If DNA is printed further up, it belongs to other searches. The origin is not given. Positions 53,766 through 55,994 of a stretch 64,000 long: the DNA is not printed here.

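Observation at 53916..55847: Di-domain radical SAM protein (two complete Cx3Cx2C + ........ cores in one polypeptide) beside the tRNA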

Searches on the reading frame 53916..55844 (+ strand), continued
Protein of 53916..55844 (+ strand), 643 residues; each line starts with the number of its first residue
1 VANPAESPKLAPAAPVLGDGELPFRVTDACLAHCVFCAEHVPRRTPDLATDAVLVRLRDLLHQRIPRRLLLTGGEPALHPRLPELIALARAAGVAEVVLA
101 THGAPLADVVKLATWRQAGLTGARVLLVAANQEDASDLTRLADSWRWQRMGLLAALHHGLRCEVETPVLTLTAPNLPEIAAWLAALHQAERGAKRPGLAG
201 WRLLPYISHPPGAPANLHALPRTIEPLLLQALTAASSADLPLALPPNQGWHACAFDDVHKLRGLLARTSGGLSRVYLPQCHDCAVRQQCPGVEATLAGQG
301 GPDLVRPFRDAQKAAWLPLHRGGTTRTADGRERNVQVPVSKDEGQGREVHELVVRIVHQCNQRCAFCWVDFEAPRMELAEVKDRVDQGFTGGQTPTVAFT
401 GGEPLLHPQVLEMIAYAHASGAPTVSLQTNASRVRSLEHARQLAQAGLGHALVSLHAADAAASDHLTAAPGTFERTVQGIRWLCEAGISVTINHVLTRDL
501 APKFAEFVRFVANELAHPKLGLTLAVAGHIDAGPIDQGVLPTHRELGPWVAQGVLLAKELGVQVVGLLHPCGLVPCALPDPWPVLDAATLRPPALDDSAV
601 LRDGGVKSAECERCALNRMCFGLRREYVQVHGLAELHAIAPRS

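Call 36: search_protein_representatives(alignment_id=A1)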
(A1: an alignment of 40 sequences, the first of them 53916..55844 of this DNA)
Query: 40 sequences, 706 profile positions. Proteins with E-value up to 0.001 (for the whole library): 104314; up to 1e-10: 36751; up to 1e-30: 2735. The best 150 are listed.
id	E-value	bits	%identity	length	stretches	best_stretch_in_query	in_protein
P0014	3.3e-260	881.4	-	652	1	5-621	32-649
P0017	1.0e-257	873.2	-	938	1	1-705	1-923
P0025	1.1e-246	836.7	-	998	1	6-705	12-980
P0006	3.3e-245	831.9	-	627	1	5-621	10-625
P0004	2.7e-244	828.9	-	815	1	6-622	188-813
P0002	5.0e-241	818.0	-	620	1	13-620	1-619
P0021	1.7e-239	813.0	-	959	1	9-705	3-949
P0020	1.8e-231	786.4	-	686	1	5-627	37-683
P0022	6.5e-222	754.9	-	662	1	8-639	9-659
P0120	3.6e-190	649.9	-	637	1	9-624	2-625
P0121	2.3e-175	601.0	-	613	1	11-620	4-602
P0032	2.9e-175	600.7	-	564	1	58-622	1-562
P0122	3.0e-172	590.7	-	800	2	144-620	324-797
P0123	5.5e-172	589.8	-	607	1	10-617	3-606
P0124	1.4e-170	585.2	-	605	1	12-618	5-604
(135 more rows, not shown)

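Call 37: fold_search(model_id=the predicted structure, library=pdb)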
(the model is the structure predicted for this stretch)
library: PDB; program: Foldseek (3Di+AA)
matches with E <= 10: 1616; with E <= 0.001: 140
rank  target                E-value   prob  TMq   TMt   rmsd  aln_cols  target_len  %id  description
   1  7vob                  1.8e-10  1.00  0.31  0.58   6.9       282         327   21  The crystal structure of a Radical SAM Enzyme BlsE involved in the Biosynthesis of Blasticidin S (released 2022-05-04)
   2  1tv7_B                6.6e-09  1.00  0.24  0.46   4.2       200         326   19  Structure of the S-adenosylmethionine dependent Enzyme MoaA (released 2004-08-31)
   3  7jmb_A                2.9e-08  1.00  0.29  0.66   3.4       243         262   18  Crystal structure of Nitrogenase iron-molybdenum cofactor biosynthesis enzyme NifB from Methanothermobacter thermautot (released 2020-10-28)
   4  5v1s_A                4.0e-08  1.00  0.33  0.47  21.8       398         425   14  Crystal structure of Streptococcus suis SuiB bound to S-adenosylmethionine (released 2017-08-30)
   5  2fb2_B                4.7e-08  1.00  0.25  0.48   3.9       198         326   20  Structure of the MoaA Arg17/266/268/Ala triple mutant (released 2006-05-09)
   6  8hzy_B                5.0e-08  1.00  0.27  0.37  19.9       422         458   16  The crystal structure of a Radical SAM Enzyme DesII (released 2024-07-10)
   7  2fb2_A                5.5e-08  1.00  0.26  0.49   5.2       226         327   19  Structure of the MoaA Arg17/266/268/Ala triple mutant (released 2006-05-09)
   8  8hzv_C                6.5e-08  1.00  0.28  0.37  16.7       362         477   18  The crystal structure of a Radical SAM Enzyme DesII (released 2024-07-10)
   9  9dfu                  7.7e-08  1.00  0.29  0.63   3.0       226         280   15  X-ray crystal structure of the second Viperin-like enzyme from T. virens variant F40H with bound CTP and SAM (released 2025-02-19)
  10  7tol                  8.1e-08  1.00  0.28  0.36   6.4       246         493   16  X-ray crystal structure of glycerol dibiphytanyl glycerol tetraether - macrocyclic archaeol synthase (GDGT-MAS) from Met (released 2022-08-31)
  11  7tom                  8.1e-08  1.00  0.28  0.36   6.7       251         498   15  X-ray crystal structure of glycerol dibiphytanyl glycerol tetraether - macrocyclic archaeol synthase (GDGT-MAS) from Met (released 2022-08-31)
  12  1tv7_A                8.6e-08  1.00  0.27  0.51   5.0       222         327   19  Structure of the S-adenosylmethionine dependent Enzyme MoaA (released 2004-08-31)
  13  6y1x_A                9.1e-08  1.00  0.29  0.69   3.3       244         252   17  X-ray structure of the radical SAM protein NifB, a key nitrogenase maturating enzyme (released 2020-06-17)
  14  5v1q_A                1.2e-07  1.00  0.33  0.47  11.1       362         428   15  Crystal structure of Streptococcus suis SuiB (released 2017-08-30)
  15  7jma                  1.3e-07  1.00  0.28  0.77   3.0       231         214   17  Crystal structure of the apo form of Nitrogenase iron-molybdenum cofactor biosynthesis enzyme NifB from Methanothermobac (released 2020-10-28)
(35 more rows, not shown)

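Call 42: search_protein_families(library=ncbifam, proteins=[L003:11886-12860:+, L011:2276-3232:+, L003:12860-13345:+, L018:10384-11289:+, L018:11293-12168:+], max_evalue=0.01)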
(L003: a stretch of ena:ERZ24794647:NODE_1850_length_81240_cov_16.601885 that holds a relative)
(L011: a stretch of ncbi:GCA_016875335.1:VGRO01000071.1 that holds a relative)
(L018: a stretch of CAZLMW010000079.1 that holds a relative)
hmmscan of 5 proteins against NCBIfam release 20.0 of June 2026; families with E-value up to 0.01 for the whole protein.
L003:11886-12860:+ (325 aa): 6 families
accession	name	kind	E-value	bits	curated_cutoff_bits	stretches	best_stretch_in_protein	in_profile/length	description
NF040723.1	UDP-GlcNAcDh_Arch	equivalog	4e-13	49.6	450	1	9-183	1-173/302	UDP-N-acetylglucosamine 3-dehydrogenase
TIGR04380.1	myo_inos_iolG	equivalog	5.8e-10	38.6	355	1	9-182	2-180/330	inositol 2-dehydrogenase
NF052479.1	LevoglcsnDh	equivalog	0.00019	20.3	650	1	39-119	41-124/386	levoglucosan dehydrogenase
NF007574.0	PRK10206.1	equivalog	0.0028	16.8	352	1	71-187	67-187/345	oxidoreductase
NF009825.0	PRK13302.1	equivalog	0.0032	17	253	1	8-159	6-151/271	aspartate dehydrogenase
NF005694.0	PRK07502.1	equivalog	0.0043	16.3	409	1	10-87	8-84/310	prephenate/arogenate dehydrogenase family protein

L011:2276-3232:+ (319 aa): 2 families
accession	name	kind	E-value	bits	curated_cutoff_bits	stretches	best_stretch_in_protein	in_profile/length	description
NF040723.1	UDP-GlcNAcDh_Arch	equivalog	2.8e-06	27.1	450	1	4-136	2-139/302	UDP-N-acetylglucosamine 3-dehydrogenase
TIGR04380.1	myo_inos_iolG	equivalog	0.00014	20.8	355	1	4-189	3-196/330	inositol 2-dehydrogenase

L003:12860-13345:+ (162 aa): 0 families

L018:10384-11289:+ (302 aa): 4 families
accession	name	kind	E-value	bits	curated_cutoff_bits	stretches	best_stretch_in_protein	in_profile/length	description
TIGR00078.1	nadC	equivalog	8.9e-89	297.3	198.4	1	35-299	2-268/269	carboxylating nicotinate-nucleotide diphosphorylase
TIGR01334.1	modD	hypoth_equivalog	8.1e-14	51.7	178.85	1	33-282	6-260/277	ModD protein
NF006415.0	PRK08662.1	equivalog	2.7e-05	23.1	243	1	69-185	52-165/381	nicotinate phosphoribosyltransferase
NF005529.0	PRK07188.1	equivalog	0.00021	20.3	378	1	89-191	77-179/358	nicotinate phosphoribosyltransferase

L018:11293-12168:+ (292 aa): 11 families
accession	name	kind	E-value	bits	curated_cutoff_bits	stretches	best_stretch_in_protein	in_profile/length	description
TIGR00121.1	birA_ligase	equivalog_domain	1.6e-29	103.2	83.1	1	31-259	4-218/235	biotin--[acetyl-CoA-carboxylase] ligase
NF008848.0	PRK11886.1-3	equivalog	4.7e-26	91.6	362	1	12-260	66-300/319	bifunctional biotin--[acetyl-CoA-carboxylase] ligase/biotin operon repressor BirA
NF008847.0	PRK11886.1-2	equivalog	5.6e-26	91.6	293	1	58-239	106-282/320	bifunctional biotin--[acetyl-CoA-carboxylase] ligase/biotin operon repressor BirA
NF005405.0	PRK06955.1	equivalog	7.7e-20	71.2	312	1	6-191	13-202/300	biotin--[acetyl-CoA-carboxylase] ligase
NF008850.0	PRK11886.1-5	equivalog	3.6e-18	65.8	489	1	30-235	82-278/320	bifunctional biotin--[acetyl-CoA-carboxylase] ligase/biotin operon repressor BirA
NF008849.0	PRK11886.1-4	equivalog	1.5e-15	57.1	474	1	59-230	107-273/320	bifunctional biotin--[acetyl-CoA-carboxylase] ligase/biotin operon repressor BirA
NF008846.0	PRK11886.1-1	equivalog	2.6e-15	56.6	353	1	31-199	79-240/312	bifunctional biotin--[acetyl-CoA-carboxylase] ligase/biotin operon repressor BirA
NF006206.0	PRK08330.1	equivalog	3.8e-14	52.6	311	1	29-262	13-227/243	biotin--protein ligase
NF009862.0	PRK13325.1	equivalog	2.2e-08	33.3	761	1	57-170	111-218/592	bifunctional biotin--[acetyl-CoA-carboxylase] ligase/type III pantothenate kinase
NF006294.0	PRK08477.1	equivalog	1.6e-07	30.9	179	1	57-168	32-134/214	biotin--[acetyl-CoA-carboxylase] ligase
NF004607.0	PRK05935.1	equivalog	2.3e-05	24.3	219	1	60-172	34-140/190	biotin--protein ligase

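Call 43: search_solved_structures(query=L011:2276-3232:+, max_evalue=0.001)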
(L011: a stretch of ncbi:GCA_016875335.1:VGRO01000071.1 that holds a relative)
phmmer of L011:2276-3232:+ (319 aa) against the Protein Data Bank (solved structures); distinct sequences matched with E-value up to 0.001: 0.

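Call 63: search_solved_structures(query=A2, max_evalue=0.01)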
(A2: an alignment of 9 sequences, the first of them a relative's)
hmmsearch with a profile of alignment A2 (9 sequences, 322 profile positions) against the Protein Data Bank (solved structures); distinct sequences matched with E-value up to 0.01: 91 (the best 60 are shown).
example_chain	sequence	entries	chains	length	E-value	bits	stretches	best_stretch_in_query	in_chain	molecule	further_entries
3c1a_A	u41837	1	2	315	8.8e-22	81.2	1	2-299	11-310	Putative oxidoreductase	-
4h3v_A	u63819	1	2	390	1.5e-21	80.4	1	4-151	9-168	Oxidoreductase domain protein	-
4hkt_A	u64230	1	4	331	4e-21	79.1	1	1-309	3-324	Inositol 2-dehydrogenase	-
7bvj_A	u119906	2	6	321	3.3e-20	76.1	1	2-307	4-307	Oxidoreductase, NAD-binding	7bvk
5ya8_A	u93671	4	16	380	3.8e-19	72.6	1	3-255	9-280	Scyllo-inositol dehydrogenase with L-glucose dehydrogenase activity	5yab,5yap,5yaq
6ktj_A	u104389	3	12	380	3.9e-19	72.6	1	3-255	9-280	Scyllo-inositol dehydrogenase with L-glucose dehydrogenase activity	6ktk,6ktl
3ec7_A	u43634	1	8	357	8.9e-19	71.4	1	2-212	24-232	Putative Dehydrogenase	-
8w9s_A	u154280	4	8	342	3.9e-17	66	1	3-174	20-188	NADH-dependent dihydrogenase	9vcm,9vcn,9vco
3ezy_A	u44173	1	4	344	4.4e-17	65.8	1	2-183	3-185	Dehydrogenase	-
4fb5_A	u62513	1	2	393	1.5e-16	64.1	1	4-190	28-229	Probable oxidoreductase protein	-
3cea_A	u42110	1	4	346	1.6e-16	64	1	2-310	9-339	Myo-inositol 2-dehydrogenase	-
4mio_A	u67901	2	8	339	2.1e-16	63.6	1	2-240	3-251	Inositol 2-dehydrogenase/D-chiro-inositol 3-dehydrogenase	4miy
4mie_A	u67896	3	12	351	2.2e-16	63.5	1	2-240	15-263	Inositol 2-dehydrogenase/D-chiro-inositol 3-dehydrogenase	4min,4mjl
9azo_A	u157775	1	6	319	5.9e-16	62.1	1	2-140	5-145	PmdC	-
4l8v_A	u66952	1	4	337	6e-15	58.8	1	2-186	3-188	Inositol 2-dehydrogenase/D-chiro-inositol 3-dehydrogenase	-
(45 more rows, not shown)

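Call 65: search_protein_families(library=ncbifam, proteins=[L003:13631-14542:+, L003:14606-16585:+, L003:16643-17557:+, L010:6253-8000:+, L001:6398-9949:+, L010:11486-12259:+], max_evalue=0.001)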
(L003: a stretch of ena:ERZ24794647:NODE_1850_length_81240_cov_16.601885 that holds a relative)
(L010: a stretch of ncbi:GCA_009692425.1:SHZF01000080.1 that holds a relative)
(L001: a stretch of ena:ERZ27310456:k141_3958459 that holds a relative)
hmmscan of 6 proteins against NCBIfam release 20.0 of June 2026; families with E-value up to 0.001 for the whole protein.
L003:13631-14542:+ (304 aa): 21 families
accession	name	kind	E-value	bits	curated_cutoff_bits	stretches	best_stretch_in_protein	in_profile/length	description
TIGR01473.1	cyoE_ctaB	equivalog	4.4e-81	272.7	210.3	1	26-301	3-280/281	heme o synthase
NF003349.0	PRK04375.1-2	equivalog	1.1e-77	261.3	246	1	15-303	17-311/318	heme o synthase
NF003348.0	PRK04375.1-1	equivalog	3.5e-54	184.2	285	1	26-302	6-283/292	heme o synthase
NF009523.0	PRK12884.1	equivalog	6e-18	65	269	1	22-301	3-276/279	prenyltransferase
TIGR01474.1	ubiA_proteo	equivalog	1.5e-13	50.9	275.45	1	29-268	19-249/282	4-hydroxybenzoate octaprenyltransferase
NF009522.0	PRK12883.1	equivalog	4.7e-12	46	353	1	23-295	3-267/279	geranylgeranylglycerol-phosphate geranylgeranyltransferase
NF009524.0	PRK12886.1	equivalog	2.1e-10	40.4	387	1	19-275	4-256/291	prenyltransferase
NF009521.0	PRK12882.1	equivalog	1e-09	38.1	296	1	21-296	3-274/280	geranylgeranylglycerol-phosphate geranylgeranyltransferase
NF006088.0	PRK08238.1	equivalog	1.5e-07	30.5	351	1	38-157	207-325/482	UbiA family prenyltransferase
TIGR01475.1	ubiA_other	subfamily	1.9e-07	30.8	180.8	1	33-200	14-172/282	UbiA-like polyprenyltransferase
NF045897.1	SCO3242_trans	equivalog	1.6e-06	27.9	260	1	68-150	42-121/287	SCO3242 family prenyltransferase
NF035940.1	prenyl_rel_EboC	equivalog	2.8e-06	27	250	1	56-151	38-129/292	UbiA-like protein EboC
TIGR01476.1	chlor_syn_BchG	subfamily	5.4e-06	26.1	212.3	1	67-145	48-123/283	(bacterio)chlorophyll synthase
NF009514.0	PRK12873.1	equivalog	5.4e-06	26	246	1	60-278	50-270/297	4-hydroxybenzoate polyprenyltransferase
NF008978.0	PRK12324.1-4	equivalog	1.3e-05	24.3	207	1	38-158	48-168/322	decaprenyl-phosphate phosphoribosyltransferase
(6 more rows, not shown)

L003:14606-16585:+ (660 aa): 2 families
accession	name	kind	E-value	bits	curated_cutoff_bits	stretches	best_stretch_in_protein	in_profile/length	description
NF002956.0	PRK03612.1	equivalog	7e-07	28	472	1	226-362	301-434/522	polyamine aminopropyltransferase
NF002010.0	PRK00811.1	equivalog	3.7e-06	26.4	260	1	227-362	81-210/287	polyamine aminopropyltransferase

L003:16643-17557:+ (305 aa): 0 families

L010:6253-8000:+ (582 aa): 0 families

L001:6398-9949:+ (1184 aa): 1 family
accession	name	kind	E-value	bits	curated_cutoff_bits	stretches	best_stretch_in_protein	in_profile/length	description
NF041651.1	nodul_NodU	equivalog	6.8e-36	124.2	1000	1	242-491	290-530/556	nodulation protein NodU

L010:11486-12259:+ (258 aa): 213 families (the best 25 are shown)
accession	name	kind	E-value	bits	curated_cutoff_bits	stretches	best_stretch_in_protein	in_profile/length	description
NF004825.0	PRK06181.1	equivalog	1.3e-40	139.4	215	1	3-251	9-258/268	SDR family oxidoreductase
NF005878.0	PRK07825.1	subfamily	1e-39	136.6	287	1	4-237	13-233/278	short chain dehydrogenase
NF005672.0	PRK07454.1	equivalog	1.2e-38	132.7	234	1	2-190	8-194/241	SDR family oxidoreductase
NF006565.0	PRK09072.1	equivalog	1.6e-38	132.8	238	1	3-228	8-225/265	SDR family oxidoreductase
NF004824.0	PRK06180.1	subfamily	1.5e-36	126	298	1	3-189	7-188/279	oxidoreductase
NF040690.1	mycolate_SDR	equivalog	7.1e-36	124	380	1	2-229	10-233/265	mycolate reductase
NF004521.0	PRK05866.1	equivalog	2.5e-35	122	368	1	3-243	43-276/294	SDR family oxidoreductase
NF009466.0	PRK12826.1-2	subfamily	4e-35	121.5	222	1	2-214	5-219/248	3-oxoacyl-ACP reductase FabG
NF006073.0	PRK08219.1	equivalog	1.5e-34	119.7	218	1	2-225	5-213/227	SDR family oxidoreductase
NF005559.1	PRK07231.1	subfamily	8.5e-34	117.2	215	1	3-195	7-197/249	glucose 1-dehydrogenase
NF005437.0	PRK07024.1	equivalog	9e-34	117.1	266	1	3-234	7-228/259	SDR family oxidoreductase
NF004526.0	PRK05872.1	subfamily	5.9e-33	114.2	276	1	3-236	13-248/297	short-chain dehydrogenase/reductase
NF004826.0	PRK06182.1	subfamily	8.7e-33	113.8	305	1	3-202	7-198/274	oxidoreductase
NF005806.0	PRK07666.1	equivalog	1e-32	113.3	286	1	2-215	9-215/239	3-ketoacyl-ACP reductase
TIGR01830.1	3oxo_ACP_reduc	equivalog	1.7e-32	113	297.75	1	3-215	1-214/239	3-oxoacyl-[acyl-carrier-protein] reductase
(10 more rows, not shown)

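Call 66: find_encoding_contigs(protein=P0027, flank=10000, max_places=1)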
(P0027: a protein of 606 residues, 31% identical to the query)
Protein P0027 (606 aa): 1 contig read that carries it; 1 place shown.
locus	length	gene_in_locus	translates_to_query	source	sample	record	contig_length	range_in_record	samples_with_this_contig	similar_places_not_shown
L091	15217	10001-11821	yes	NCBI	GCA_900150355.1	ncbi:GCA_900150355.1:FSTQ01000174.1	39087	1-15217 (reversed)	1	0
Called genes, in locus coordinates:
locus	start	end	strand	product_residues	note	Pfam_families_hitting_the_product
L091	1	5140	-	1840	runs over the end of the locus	PF00069:Pkinase, PF07714:PK_Tyr_Ser-Thr, PF13191:AAA_16, PF01590:GAF, PF13185:GAF_2, PF08448:PAS_4, PF00512:HisKA, PF02518:HATPase_c, +2 more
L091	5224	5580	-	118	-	PF00072:Response_reg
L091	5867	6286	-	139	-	-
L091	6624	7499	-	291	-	-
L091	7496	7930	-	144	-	-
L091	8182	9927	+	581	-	PF13231:PMT_2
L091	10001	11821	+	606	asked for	PF04055:Radical_SAM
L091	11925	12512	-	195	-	-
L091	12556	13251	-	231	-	-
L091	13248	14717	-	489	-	PF02463:SMC_N (faint), PF13175:AAA_15 (faint), PF13476:AAA_23 (weak), PF13304:AAA_21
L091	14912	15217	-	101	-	?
